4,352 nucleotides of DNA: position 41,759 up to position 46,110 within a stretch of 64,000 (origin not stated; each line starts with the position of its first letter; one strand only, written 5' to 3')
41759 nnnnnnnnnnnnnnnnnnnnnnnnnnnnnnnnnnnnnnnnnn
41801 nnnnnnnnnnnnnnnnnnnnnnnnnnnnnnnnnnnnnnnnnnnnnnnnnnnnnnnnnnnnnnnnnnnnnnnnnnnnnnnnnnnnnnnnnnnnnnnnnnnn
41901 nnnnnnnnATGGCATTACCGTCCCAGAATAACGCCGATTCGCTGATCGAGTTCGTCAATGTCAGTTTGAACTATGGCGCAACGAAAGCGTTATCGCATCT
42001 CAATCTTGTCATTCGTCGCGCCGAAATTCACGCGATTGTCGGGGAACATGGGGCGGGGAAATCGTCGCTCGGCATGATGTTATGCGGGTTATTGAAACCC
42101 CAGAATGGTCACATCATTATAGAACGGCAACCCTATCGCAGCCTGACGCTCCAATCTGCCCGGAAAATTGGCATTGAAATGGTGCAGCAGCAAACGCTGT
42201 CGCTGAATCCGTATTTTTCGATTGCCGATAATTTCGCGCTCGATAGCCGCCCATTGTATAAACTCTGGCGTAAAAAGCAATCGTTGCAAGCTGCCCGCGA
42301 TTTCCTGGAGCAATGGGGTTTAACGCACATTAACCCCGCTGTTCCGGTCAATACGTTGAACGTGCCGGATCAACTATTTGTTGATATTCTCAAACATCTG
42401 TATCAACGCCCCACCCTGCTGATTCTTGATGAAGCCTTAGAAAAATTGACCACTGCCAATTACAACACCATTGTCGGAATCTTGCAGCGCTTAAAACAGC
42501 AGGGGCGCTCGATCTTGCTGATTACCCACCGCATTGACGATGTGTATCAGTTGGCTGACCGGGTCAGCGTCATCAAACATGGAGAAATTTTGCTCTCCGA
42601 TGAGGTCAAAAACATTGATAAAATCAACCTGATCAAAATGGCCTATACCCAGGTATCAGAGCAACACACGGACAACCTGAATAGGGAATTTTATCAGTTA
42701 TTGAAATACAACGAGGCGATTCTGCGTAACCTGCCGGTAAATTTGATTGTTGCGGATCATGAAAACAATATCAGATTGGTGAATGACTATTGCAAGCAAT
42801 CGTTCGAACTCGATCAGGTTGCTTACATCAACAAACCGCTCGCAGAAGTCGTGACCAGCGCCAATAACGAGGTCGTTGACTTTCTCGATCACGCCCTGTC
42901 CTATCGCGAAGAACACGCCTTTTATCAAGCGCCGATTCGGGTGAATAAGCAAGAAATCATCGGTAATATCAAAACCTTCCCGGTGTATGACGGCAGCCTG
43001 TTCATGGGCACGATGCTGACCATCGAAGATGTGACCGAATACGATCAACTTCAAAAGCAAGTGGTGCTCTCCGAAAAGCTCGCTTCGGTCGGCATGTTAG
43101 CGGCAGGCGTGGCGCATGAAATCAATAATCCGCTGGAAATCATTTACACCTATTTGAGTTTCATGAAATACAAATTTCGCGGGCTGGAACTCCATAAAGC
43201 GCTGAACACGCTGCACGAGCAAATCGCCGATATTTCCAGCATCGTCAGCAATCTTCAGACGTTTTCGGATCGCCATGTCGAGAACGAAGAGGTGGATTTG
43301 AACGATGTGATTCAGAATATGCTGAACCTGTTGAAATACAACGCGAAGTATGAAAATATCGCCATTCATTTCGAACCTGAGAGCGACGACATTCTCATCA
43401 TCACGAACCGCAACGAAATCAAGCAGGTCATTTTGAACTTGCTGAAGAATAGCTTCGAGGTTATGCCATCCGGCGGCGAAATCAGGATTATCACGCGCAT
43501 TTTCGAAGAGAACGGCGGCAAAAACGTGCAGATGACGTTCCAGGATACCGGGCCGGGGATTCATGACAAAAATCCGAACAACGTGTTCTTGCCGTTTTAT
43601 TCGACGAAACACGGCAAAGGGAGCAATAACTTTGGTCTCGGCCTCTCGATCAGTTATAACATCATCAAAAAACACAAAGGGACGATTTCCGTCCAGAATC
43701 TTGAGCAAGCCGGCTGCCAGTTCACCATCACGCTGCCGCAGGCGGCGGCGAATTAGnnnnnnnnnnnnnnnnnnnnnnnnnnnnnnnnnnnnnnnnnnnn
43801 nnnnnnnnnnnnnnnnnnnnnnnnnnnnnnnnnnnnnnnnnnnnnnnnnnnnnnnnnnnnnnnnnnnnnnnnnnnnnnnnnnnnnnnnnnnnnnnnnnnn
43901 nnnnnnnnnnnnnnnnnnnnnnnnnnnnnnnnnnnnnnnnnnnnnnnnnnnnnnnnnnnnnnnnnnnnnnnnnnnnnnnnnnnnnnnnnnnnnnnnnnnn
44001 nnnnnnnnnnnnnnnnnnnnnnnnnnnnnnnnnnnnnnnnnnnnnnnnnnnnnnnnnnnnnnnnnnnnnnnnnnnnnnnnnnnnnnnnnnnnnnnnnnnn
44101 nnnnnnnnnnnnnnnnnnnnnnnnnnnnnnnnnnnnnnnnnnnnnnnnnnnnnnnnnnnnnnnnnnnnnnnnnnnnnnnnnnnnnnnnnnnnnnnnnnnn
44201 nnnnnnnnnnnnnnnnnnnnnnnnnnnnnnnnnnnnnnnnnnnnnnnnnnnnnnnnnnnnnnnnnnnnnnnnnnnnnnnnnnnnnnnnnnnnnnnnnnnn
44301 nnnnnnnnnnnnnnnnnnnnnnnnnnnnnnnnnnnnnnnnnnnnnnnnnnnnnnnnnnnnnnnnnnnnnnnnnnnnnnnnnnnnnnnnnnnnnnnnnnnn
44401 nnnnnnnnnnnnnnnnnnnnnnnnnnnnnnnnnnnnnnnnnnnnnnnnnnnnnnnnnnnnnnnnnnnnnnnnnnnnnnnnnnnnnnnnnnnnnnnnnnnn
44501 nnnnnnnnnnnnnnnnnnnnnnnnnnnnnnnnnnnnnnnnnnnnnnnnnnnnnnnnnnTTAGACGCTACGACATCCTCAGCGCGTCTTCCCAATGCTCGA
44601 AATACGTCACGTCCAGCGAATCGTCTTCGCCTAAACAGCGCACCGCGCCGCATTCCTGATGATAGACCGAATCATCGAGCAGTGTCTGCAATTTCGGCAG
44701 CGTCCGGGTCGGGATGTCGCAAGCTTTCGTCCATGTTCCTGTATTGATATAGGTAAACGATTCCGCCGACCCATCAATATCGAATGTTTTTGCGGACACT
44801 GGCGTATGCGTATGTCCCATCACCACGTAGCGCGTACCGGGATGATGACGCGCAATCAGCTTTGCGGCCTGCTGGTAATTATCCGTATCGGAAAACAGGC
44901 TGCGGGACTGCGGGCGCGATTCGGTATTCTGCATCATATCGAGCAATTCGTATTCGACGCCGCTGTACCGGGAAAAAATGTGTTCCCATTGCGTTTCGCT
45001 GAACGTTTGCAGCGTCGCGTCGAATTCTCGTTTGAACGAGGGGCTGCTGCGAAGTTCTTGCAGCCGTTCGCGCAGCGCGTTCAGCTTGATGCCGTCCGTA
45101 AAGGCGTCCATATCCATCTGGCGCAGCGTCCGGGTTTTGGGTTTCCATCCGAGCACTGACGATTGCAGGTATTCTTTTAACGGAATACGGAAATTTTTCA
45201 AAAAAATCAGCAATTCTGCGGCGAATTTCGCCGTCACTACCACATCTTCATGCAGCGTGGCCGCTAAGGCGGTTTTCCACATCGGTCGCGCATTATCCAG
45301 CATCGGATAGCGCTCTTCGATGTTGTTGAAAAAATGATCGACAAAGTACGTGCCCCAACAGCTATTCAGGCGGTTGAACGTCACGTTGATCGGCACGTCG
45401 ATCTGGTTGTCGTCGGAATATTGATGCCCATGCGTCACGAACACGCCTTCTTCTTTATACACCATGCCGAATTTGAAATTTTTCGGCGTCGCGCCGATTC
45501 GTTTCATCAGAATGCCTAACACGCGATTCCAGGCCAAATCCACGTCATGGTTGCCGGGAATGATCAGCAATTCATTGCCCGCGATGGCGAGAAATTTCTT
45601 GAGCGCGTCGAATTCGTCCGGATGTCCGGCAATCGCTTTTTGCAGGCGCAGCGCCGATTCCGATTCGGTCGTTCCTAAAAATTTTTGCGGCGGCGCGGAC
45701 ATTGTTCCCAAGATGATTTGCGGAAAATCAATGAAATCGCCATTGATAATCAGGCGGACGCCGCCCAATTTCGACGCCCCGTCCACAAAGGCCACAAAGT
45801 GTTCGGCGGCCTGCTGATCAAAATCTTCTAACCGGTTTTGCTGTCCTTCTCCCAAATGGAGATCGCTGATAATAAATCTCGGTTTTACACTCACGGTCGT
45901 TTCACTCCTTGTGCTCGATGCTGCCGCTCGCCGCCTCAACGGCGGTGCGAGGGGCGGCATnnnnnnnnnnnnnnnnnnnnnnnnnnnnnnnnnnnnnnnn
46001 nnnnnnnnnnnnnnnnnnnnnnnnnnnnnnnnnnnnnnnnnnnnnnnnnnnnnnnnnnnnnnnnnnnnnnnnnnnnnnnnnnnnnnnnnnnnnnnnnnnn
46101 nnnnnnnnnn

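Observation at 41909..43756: Sensor histidine kinase whose input domain is a degenerate ABC-transporter nucleotide-binding domain, paired with a sigma-54 regulator next to a sugar ABC operon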

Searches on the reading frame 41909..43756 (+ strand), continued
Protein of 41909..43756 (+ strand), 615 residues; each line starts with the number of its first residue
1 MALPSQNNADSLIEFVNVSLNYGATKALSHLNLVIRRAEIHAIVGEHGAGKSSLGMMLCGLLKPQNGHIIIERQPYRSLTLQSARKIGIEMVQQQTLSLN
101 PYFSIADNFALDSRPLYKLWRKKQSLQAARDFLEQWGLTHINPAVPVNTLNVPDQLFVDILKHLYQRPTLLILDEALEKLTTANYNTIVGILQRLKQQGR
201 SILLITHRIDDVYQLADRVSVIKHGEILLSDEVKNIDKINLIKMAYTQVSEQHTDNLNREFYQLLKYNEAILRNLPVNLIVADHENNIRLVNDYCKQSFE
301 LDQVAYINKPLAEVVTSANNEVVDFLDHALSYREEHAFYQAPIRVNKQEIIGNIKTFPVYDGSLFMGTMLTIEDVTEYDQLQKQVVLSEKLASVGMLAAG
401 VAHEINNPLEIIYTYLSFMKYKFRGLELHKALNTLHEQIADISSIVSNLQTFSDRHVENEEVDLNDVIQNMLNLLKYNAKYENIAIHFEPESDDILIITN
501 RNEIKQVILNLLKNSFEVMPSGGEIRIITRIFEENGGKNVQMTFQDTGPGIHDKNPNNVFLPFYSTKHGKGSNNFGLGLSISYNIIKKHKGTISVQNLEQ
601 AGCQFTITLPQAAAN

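Call 41: find_encoding_contigs(protein=P0003, flank=9000, max_places=1)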
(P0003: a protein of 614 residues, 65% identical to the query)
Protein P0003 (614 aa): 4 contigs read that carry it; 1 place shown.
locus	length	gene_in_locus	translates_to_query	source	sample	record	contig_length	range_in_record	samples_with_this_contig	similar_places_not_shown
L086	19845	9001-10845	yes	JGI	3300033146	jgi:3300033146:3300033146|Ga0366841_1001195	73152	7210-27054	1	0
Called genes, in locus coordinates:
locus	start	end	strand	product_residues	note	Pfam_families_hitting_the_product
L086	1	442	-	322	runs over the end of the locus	PF00532:Peripla_BP_1, PF13407:Peripla_BP_4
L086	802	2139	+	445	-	PF00072:Response_reg, PF00158:Sigma54_activat, PF14532:Sigma54_activ_2, PF25601:AAA_lid_14, PF02796:HTH_7 (weak), PF02954:HTH_8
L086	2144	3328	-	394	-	PF13412:HTH_24 (weak), PF00480:ROK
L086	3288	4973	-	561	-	PF13263:PHP_C (faint)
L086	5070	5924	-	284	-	PF00528:BPD_transp_1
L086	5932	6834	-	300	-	-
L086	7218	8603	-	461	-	PF01547:SBP_bac_1, PF13416:SBP_bac_8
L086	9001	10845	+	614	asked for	PF00005:ABC_tran, PF00512:HisKA, PF02518:HATPase_c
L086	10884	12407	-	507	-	PF00005:ABC_tran, PF02463:SMC_N (faint), PF13304:AAA_21 (faint), PF00005:ABC_tran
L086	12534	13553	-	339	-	PF13407:Peripla_BP_4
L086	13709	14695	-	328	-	PF02653:BPD_transp_2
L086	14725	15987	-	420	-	PF01208:URO-D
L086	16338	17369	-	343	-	PF00392:GntR, PF13730:HTH_36 (faint), PF14502:HTH_41 (weak), PF13377:Peripla_BP_3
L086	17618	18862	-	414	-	PF01208:URO-D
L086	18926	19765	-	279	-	PF00528:BPD_transp_1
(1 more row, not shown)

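Call 42: find_encoding_contigs(protein=P0002, flank=9000, max_places=1)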
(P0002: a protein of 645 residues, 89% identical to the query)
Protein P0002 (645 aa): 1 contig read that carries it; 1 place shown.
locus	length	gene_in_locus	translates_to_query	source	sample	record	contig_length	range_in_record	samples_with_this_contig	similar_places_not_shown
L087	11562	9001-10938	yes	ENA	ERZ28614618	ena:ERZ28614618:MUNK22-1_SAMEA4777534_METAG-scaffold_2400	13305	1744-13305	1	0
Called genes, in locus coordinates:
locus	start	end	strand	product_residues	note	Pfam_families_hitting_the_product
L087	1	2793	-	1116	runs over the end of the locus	PF17128:DUF5107, PF00515:TPR_1 (faint), PF13181:TPR_8 (faint), PF12895:ANAPC3 (faint), PF13428:TPR_14 (faint), PF13424:TPR_12 (weak), PF07719:TPR_2 (weak), PF13414:TPR_11 (weak), +4 more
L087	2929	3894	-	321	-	PF02653:BPD_transp_2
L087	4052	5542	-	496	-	PF00005:ABC_tran, PF13304:AAA_21 (faint), PF00005:ABC_tran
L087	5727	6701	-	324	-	PF00532:Peripla_BP_1, PF13407:Peripla_BP_4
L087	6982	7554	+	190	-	PF13420:Acetyltransf_4 (weak), PF00583:Acetyltransf_1, PF13673:Acetyltransf_10, PF13508:Acetyltransf_7, PF14542:Acetyltransf_CG (weak), PF08445:FR47 (weak)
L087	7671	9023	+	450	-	PF00072:Response_reg, PF00158:Sigma54_activat, PF14532:Sigma54_activ_2, PF25601:AAA_lid_14, PF02796:HTH_7 (weak), PF02954:HTH_8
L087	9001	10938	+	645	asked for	PF00005:ABC_tran, PF08448:PAS_4 (faint), PF00512:HisKA, PF02518:HATPase_c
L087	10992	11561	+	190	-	?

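Call 43: find_encoding_contigs(protein=P0004, flank=9000, max_places=1)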
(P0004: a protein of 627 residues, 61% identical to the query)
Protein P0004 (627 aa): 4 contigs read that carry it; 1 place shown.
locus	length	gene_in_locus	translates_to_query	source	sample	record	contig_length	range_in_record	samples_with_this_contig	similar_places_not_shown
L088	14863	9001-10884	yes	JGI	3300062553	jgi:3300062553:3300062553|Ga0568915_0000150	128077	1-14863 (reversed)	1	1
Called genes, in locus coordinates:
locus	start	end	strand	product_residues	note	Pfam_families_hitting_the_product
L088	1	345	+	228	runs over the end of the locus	PF04545:Sigma70_r4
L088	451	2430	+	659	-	PF01145:Band_7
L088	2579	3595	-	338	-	PF01408:GFO_IDH_MocA, PF02894:GFO_IDH_MocA_C, PF22725:GFO_IDH_MocA_C3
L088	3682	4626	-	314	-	PF00532:Peripla_BP_1 (weak), PF13407:Peripla_BP_4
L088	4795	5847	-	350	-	PF02653:BPD_transp_2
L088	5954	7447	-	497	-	PF00005:ABC_tran, PF09818:ABC_ATPase (faint), PF13304:AAA_21 (faint), PF00005:ABC_tran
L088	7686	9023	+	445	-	PF00072:Response_reg, PF07724:AAA_2 (faint), PF00158:Sigma54_activat, PF14532:Sigma54_activ_2, PF25601:AAA_lid_14, PF02796:HTH_7 (weak), PF02954:HTH_8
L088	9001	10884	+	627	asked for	PF00005:ABC_tran, PF00512:HisKA, PF02518:HATPase_c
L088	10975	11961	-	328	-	PF13495:Phage_int_SAM_4, PF00589:Phage_integrase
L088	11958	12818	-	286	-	PF13495:Phage_int_SAM_4, PF00589:Phage_integrase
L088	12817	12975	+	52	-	-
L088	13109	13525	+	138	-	-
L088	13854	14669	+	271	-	-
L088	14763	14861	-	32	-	?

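Call 47: list_cluster_members(proteins=[window:41909-43756:+, window:37569-39059:-, window:40591-41931:+])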
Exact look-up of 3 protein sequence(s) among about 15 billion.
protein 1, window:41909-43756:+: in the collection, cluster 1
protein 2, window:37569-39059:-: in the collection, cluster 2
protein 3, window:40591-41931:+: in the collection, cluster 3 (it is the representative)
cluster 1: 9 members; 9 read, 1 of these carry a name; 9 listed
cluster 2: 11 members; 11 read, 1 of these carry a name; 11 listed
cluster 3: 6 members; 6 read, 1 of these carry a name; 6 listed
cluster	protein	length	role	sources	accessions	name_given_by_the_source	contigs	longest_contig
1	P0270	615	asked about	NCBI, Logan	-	-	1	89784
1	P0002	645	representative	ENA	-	-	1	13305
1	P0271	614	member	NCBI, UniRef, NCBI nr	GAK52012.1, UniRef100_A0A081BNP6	histidine kinase [Candidatus Moduliflexus flocculans] | histidine kinase n=1 Tax=Candidatus Moduliflexus flocculans TaxID=1499966 ...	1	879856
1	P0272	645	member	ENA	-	-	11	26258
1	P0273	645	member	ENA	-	-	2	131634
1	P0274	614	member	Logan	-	-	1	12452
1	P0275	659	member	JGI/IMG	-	-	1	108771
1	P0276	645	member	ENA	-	-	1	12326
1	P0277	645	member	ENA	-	-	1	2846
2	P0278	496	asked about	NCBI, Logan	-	-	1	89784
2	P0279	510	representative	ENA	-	-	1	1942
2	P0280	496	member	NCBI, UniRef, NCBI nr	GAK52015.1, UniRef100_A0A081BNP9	ABC transporter [Candidatus Moduliflexus flocculans] | ABC transporter n=1 Tax=Candidatus Moduliflexus flocculans TaxID=1499966 ...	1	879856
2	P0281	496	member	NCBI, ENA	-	-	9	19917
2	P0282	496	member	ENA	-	-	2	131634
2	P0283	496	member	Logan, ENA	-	-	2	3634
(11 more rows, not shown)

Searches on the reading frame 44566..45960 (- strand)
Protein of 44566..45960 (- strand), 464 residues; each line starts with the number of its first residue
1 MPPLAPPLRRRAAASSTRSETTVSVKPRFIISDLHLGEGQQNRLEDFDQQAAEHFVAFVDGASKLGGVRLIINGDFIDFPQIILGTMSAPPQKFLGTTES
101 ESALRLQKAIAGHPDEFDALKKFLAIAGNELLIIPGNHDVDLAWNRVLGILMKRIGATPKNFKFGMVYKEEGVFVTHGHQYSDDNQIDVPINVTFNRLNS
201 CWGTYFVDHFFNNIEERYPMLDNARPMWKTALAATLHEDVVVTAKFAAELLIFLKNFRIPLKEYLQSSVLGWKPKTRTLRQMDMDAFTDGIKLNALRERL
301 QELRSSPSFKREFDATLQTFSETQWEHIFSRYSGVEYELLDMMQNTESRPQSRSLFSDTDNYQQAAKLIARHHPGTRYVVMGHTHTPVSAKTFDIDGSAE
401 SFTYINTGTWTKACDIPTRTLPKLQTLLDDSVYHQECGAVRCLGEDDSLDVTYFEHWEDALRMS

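Call 3: search_protein_families(library=pfam, proteins=[window:44566-45960:-], max_evalue=0.01)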
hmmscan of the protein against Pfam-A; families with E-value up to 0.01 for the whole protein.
window:44566-45960:- (464 aa): 2 families
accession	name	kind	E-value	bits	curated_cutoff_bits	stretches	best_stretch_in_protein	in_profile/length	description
PF00149.33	Metallophos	-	4.1e-07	31.1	21.5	1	30-195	5-134/191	Calcineurin-like phosphoesterase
PF12850.12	Metallophos_2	-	5.8e-07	30.1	27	0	362-413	93-138/154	Calcineurin-like phosphoesterase superfamily domain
